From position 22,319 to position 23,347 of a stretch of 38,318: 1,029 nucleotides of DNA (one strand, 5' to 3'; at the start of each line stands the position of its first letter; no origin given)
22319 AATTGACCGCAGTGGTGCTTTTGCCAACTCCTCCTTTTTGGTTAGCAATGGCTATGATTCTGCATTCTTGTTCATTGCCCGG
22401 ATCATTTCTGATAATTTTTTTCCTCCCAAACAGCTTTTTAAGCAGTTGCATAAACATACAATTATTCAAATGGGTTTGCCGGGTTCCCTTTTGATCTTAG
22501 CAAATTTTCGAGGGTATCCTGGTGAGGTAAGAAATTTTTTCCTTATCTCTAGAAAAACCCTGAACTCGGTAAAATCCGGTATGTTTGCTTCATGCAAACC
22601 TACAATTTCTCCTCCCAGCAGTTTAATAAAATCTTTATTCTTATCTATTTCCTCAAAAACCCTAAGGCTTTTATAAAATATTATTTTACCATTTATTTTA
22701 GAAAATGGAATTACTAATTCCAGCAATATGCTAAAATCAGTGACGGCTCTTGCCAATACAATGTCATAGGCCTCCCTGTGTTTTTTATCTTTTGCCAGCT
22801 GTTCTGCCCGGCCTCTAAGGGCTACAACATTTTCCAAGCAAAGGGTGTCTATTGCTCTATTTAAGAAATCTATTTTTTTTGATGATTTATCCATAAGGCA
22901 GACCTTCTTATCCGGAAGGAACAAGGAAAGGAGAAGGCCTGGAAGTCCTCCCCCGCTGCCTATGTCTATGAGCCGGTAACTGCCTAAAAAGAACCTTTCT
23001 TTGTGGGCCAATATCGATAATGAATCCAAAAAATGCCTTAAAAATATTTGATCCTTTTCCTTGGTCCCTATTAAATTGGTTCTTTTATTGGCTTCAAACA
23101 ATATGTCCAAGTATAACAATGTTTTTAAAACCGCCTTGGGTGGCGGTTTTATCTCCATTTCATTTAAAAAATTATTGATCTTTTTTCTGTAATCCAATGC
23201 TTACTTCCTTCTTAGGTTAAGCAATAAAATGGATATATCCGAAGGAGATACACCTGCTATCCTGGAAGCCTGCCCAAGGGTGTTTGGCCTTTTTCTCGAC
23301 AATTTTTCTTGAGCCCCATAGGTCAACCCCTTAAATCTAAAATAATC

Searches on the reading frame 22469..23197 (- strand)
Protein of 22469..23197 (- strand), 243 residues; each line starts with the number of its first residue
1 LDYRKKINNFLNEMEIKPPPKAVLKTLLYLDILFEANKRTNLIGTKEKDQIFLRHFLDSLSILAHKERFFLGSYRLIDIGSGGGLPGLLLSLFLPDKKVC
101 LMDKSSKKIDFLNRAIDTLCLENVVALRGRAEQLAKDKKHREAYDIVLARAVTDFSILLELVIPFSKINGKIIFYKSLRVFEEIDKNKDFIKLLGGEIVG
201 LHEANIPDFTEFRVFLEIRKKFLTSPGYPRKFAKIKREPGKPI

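Call 4: search_protein_families(library=pfam, proteins=[window:22469-23197:-])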
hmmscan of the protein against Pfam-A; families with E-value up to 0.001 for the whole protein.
window:22469-23197:- (243 aa): 4 families
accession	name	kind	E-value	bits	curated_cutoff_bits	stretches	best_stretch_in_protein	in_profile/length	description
PF02527.21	GidB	-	5.5e-42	143.6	27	1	27-197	6-169/184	rRNA small subunit methyltransferase G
PF13847.12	Methyltransf_31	-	7.6e-07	29.3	27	1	74-174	5-109/145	Methyltransferase domain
PF10294.15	Methyltransf_16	-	1.4e-05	25.4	21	1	73-179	47-160/174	Lysine methyltransferase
PF08242.18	Methyltransf_12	-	0.00013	23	30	1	77-153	1-75/98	Methyltransferase domain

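Call 5: search_protein_families(library=ncbifam, proteins=[window:22469-23197:-])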
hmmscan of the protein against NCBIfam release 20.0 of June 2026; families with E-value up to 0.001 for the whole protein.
window:22469-23197:- (243 aa): 2 families
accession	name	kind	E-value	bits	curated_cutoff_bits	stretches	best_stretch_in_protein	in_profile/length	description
TIGR00138.1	rsmG_gidB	equivalog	2.5e-44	151.1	99.5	1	28-203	3-171/183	16S rRNA (guanine(527)-N(7))-methyltransferase RsmG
TIGR02469.1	CbiT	equivalog_domain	5.5e-05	23.4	78.3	1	75-149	22-95/124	precorrin-6Y C5,15-methyltransferase (decarboxylating) subunit CbiT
